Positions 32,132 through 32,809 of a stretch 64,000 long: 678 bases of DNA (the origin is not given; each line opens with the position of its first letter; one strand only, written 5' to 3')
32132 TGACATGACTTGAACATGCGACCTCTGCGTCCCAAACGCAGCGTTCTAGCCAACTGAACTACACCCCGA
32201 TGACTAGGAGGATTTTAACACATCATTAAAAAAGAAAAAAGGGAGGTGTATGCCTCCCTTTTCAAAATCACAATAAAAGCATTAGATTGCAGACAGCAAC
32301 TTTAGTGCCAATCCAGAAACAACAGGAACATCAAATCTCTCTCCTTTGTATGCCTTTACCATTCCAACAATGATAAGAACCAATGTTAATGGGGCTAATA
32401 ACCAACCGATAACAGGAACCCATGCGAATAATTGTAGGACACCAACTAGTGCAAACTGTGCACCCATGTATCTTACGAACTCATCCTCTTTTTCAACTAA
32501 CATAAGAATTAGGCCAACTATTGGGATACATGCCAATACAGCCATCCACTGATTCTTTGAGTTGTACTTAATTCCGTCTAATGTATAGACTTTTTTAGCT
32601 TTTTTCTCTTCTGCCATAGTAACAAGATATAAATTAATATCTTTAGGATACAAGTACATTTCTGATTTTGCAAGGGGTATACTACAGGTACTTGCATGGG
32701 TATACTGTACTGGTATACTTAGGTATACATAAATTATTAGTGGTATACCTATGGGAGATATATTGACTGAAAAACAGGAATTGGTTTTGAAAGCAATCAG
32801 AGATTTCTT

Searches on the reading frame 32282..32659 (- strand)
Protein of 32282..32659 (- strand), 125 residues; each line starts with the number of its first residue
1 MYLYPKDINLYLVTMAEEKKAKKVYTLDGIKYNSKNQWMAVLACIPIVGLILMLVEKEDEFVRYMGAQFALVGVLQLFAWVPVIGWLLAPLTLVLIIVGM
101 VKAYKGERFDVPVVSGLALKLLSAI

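Call 8: search_protein_families(library=pfam, proteins=[window:32282-32659:-])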
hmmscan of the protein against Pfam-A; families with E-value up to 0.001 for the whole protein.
window:32282-32659:- (125 aa): 1 family
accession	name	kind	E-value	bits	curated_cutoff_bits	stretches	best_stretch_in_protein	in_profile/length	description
PF09685.15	DUF4870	-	0.00012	22.5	25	0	47-114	24-103/107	Domain of unknown function (DUF4870)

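Call 75: search_protein_families(library=pfam, proteins=[window:32282-32617:-], max_evalue=0.001)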
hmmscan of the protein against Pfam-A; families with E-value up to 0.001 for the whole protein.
window:32282-32617:- (111 aa): 1 family
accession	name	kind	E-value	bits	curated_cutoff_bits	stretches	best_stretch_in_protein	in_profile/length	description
PF09685.15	DUF4870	-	7.2e-05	23.2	25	0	33-100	24-103/107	Domain of unknown function (DUF4870)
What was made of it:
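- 32282..32617 (-): Divergent gene for a 111-aa small membrane protein (weak DUF4870 / MamF_MmsF-like hit). It is probably co-regulated with lexA. Pfam gives 23 bits, below the cut-off (call 75).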
